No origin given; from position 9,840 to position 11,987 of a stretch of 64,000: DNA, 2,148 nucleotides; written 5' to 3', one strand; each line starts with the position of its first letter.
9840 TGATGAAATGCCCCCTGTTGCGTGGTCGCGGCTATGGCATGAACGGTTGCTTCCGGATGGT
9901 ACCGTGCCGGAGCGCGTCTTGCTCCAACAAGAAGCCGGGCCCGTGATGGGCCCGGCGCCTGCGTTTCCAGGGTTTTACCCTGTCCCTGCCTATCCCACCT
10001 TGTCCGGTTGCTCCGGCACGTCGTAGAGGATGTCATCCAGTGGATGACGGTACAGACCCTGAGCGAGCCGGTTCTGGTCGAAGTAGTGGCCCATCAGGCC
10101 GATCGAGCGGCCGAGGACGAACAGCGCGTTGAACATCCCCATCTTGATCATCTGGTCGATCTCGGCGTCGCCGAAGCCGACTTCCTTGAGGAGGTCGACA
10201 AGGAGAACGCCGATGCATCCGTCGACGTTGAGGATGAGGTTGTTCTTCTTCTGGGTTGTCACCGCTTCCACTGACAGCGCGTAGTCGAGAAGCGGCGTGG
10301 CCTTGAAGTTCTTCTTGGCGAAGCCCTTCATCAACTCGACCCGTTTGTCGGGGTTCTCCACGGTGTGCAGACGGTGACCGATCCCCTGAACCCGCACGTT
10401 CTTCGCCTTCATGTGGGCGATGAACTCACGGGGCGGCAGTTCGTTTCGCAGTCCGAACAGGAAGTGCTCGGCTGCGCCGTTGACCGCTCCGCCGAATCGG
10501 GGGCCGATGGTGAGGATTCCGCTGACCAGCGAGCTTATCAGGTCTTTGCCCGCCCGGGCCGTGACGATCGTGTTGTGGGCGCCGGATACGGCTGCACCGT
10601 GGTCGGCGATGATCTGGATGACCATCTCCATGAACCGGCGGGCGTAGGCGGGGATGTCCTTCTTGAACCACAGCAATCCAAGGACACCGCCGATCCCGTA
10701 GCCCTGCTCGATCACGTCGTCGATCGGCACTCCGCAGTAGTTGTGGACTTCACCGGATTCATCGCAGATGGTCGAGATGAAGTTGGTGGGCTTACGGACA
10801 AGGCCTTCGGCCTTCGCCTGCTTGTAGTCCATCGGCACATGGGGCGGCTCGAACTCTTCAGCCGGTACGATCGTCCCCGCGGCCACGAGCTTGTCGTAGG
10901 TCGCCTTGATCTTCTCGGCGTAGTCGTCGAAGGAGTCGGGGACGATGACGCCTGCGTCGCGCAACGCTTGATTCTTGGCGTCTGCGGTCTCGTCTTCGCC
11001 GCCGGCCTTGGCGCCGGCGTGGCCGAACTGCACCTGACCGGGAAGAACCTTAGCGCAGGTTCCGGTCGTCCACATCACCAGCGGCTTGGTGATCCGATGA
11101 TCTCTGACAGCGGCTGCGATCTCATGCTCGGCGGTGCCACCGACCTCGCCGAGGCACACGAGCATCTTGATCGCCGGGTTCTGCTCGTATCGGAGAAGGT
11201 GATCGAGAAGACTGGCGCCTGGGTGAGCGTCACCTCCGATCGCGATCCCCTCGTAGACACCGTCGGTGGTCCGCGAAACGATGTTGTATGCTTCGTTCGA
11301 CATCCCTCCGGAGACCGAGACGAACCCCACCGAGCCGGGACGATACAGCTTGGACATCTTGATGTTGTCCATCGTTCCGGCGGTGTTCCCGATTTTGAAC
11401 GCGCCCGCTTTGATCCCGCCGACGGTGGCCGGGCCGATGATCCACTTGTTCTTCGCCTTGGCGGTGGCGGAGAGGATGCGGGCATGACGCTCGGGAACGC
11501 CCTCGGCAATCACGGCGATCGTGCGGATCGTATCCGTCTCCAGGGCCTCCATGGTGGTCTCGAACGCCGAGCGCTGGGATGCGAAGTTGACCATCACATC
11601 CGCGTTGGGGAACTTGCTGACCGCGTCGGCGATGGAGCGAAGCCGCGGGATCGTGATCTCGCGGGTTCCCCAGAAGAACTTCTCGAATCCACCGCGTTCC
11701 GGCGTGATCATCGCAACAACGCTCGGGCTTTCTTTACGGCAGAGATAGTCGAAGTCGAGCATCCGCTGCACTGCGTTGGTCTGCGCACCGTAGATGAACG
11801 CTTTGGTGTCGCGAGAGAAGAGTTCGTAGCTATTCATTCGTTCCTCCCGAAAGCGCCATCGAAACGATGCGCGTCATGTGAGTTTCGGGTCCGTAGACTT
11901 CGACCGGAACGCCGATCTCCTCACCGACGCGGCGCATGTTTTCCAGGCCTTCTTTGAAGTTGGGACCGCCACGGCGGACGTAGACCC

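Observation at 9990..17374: Reductive-TCA signature operon acn-iclR-icd-aclB-aclA with an embedded IclR regulator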

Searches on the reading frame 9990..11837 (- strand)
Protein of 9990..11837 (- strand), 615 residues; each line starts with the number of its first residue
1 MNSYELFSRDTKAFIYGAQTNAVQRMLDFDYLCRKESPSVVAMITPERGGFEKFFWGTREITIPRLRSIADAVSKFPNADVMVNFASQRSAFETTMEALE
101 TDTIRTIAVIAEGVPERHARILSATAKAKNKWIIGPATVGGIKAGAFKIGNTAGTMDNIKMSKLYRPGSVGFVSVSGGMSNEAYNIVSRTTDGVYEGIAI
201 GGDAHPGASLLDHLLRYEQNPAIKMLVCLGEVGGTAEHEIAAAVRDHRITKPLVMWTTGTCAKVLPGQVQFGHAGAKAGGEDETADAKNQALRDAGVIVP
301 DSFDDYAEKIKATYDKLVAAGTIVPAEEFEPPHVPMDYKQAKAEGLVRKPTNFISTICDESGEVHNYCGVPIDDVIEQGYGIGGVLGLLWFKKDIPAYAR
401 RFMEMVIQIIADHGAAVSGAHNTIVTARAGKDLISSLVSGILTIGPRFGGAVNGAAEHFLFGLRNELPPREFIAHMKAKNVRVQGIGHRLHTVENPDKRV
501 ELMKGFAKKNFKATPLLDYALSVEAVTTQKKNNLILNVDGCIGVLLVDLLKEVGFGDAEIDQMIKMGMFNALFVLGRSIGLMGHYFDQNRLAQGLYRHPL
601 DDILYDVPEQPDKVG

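Call 5: search_protein_families(library=ncbifam, proteins=[window:9990-11837:-])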
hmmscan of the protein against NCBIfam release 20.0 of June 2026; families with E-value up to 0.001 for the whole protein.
window:9990-11837:- (615 aa): 19 families
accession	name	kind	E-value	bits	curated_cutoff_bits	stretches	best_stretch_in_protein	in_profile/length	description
NF004230.0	PRK05678.1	equivalog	1.3e-39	136.2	336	1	34-313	29-287/291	succinate--CoA ligase subunit alpha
TIGR01019.1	sucCoAalpha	subfamily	5.3e-36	124.5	353.2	1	39-311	32-283/286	succinate--CoA ligase subunit alpha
NF004866.0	PRK06224.1-3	subfamily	6.9e-16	58.2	245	1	399-610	64-266/275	citryl-CoA lyase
NF004869.0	PRK06224.1-6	subfamily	1.3e-15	57.4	212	1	399-586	50-227/263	citryl-CoA lyase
NF004868.0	PRK06224.1-5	subfamily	7.4e-14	51.4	193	1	399-589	52-236/260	citryl-CoA lyase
TIGR01800.1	cit_synth_II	subfamily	1.5e-11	43.7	421.3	1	400-590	167-346/368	2-methylcitrate synthase/citrate synthase II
NF004864.0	PRK06224.1-1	equivalog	1.8e-10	40.3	261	1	357-590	21-250/278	citryl-CoA lyase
NF041157.1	Cit_synThplmales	equivalog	1.5e-09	37.5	590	1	400-586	170-346/377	citrate synthase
NF004126.0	PRK05614.1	equivalog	9.6e-09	34.2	505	1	398-588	217-401/430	citrate synthase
NF041301.1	Cit_synth_Halo_CitZ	equivalog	1.1e-08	34.6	550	1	403-589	180-356/379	citrate synthase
NF009006.1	PRK12351.1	equivalog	1.9e-07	29.8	550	1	382-589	157-350/376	bifunctional 2-methylcitrate synthase/citrate synthase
NF009005.0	PRK12350.1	subfamily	2e-07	30.6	332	1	409-592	167-338/366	citrate synthase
TIGR01798.1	cit_synth_I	equivalog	3.2e-07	29.4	485.15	1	400-586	206-387/412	citrate synthase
NF010639.0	PRK14036.1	equivalog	4.3e-07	29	502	1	398-588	172-351/379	citrate synthase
NF004867.0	PRK06224.1-4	equivalog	1.2e-06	27.8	409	1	397-594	52-239/261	citryl-CoA lyase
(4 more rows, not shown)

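Call 6: search_protein_families(library=pfam, proteins=[window:9990-11837:-])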
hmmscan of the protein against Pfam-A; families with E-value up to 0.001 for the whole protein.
window:9990-11837:- (615 aa): 4 families
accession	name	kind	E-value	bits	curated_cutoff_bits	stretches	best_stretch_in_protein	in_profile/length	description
PF00285.26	Citrate_synt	-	3.2e-22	79.5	27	1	390-589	157-348/357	Citrate synthase, C-terminal domain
PF00549.24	Ligase_CoA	-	1.9e-17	64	24.5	1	174-298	2-128/128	CoA-ligase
PF02629.25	CoA_binding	-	9.8e-07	29.9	22.3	1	9-113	2-97/97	CoA binding domain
PF13607.11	Succ_CoA_lig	-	5.5e-06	26.6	27.4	1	167-308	1-133/138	Succinyl-CoA ligase like flavodoxin domain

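Call 11: find_encoding_contigs(protein=window:9990-11837:-, flank=10000, max_places=6)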
Protein window:9990-11837:- (615 aa): 2 contigs read that carry it; 1 place shown.
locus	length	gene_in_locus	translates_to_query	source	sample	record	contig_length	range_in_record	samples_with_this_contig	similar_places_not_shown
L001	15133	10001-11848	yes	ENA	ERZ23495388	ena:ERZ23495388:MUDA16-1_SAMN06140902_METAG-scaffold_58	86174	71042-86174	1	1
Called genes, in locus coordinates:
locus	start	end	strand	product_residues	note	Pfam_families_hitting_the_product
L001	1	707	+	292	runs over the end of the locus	PF02401:LYTB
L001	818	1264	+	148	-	PF01894:YjbQ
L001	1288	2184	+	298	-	PF00494:SQS_PSY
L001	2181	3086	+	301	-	PF00494:SQS_PSY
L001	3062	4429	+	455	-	PF00070:Pyr_redox (weak), PF00890:FAD_binding_2 (weak), PF01266:DAO, PF01593:Amino_oxidase, PF03486:HI0933_like (weak), PF07992:Pyr_redox_2 (weak), PF12831:FAD_oxidored, PF13450:NAD_binding_8, +1 more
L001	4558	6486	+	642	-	PF00330:Aconitase, PF00694:Aconitase_C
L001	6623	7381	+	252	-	PF09339:HTH_IclR, PF12840:HTH_20 (weak), PF01614:IclR_C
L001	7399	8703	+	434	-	PF00180:Iso_dh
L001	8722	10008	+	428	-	PF08442:ATP-grasp_2, PF24948:Citrate_synth_N, PF16114:Citrate_bind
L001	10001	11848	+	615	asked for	PF02629:CoA_binding (weak), PF13607:Succ_CoA_lig (faint), PF00549:Ligase_CoA, PF00285:Citrate_synt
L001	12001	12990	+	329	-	-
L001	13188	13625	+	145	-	-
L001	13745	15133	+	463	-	?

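Call 40: search_solved_structures(query=window:9990-11837:-, show_alignments=2, max_evalue=1e-10)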
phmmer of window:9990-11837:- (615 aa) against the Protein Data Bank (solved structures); distinct sequences matched with E-value up to 1e-10: 40.
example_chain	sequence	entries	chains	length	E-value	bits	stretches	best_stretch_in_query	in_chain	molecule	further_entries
6hxi_B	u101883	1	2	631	2.6e-253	845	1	3-611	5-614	Succinyl-CoA ligase (ADP-forming) subunit alpha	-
6znw_B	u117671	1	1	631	3.5e-252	841.4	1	3-611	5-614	Methanosaeta concilii ACLY-B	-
6hxh_A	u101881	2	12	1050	1e-235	787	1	3-610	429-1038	ATP-citrate synthase,Human ATP citrate lyase | ATP-citrate synthase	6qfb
9r90_A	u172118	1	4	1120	1.1e-235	786.8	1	3-611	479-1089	Isoform 2 of ATP-citrate synthase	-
6o0h_A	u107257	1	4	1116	1.3e-235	786.6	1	3-610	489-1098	ATP-citrate synthase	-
6poe_A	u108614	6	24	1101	1.5e-235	786.4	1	3-610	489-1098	ATP-citrate synthase | ACLY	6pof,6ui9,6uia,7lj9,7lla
6uuz_A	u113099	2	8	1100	1.6e-235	786.3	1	3-610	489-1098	ATP-citrate synthase | ATP citrate lyase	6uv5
6uuw_A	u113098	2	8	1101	3.8e-235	785.1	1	3-610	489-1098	ATP-citrate synthase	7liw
7rig_A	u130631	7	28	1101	1.9e-234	782.8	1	3-610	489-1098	ATP-citrate synthase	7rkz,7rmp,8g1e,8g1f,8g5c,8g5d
3mwe_B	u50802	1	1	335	1.3e-126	426.7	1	4-333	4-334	ATP-citrate synthase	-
3mwd_B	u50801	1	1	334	2.5e-126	425.7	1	4-332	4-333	ATP-citrate synthase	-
5te1_A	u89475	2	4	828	4.4e-124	418.3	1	3-329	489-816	ATP-citrate synthase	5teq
3pff_A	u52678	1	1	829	4.4e-124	418.3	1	3-329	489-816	ATP-citrate synthase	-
5tde_B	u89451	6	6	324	7.3e-122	411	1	3-323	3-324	ATP-citrate synthase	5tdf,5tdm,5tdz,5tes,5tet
6hxj_B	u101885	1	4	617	7.3e-120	404.4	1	6-603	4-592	ATP-citrate lyase alpha-subunit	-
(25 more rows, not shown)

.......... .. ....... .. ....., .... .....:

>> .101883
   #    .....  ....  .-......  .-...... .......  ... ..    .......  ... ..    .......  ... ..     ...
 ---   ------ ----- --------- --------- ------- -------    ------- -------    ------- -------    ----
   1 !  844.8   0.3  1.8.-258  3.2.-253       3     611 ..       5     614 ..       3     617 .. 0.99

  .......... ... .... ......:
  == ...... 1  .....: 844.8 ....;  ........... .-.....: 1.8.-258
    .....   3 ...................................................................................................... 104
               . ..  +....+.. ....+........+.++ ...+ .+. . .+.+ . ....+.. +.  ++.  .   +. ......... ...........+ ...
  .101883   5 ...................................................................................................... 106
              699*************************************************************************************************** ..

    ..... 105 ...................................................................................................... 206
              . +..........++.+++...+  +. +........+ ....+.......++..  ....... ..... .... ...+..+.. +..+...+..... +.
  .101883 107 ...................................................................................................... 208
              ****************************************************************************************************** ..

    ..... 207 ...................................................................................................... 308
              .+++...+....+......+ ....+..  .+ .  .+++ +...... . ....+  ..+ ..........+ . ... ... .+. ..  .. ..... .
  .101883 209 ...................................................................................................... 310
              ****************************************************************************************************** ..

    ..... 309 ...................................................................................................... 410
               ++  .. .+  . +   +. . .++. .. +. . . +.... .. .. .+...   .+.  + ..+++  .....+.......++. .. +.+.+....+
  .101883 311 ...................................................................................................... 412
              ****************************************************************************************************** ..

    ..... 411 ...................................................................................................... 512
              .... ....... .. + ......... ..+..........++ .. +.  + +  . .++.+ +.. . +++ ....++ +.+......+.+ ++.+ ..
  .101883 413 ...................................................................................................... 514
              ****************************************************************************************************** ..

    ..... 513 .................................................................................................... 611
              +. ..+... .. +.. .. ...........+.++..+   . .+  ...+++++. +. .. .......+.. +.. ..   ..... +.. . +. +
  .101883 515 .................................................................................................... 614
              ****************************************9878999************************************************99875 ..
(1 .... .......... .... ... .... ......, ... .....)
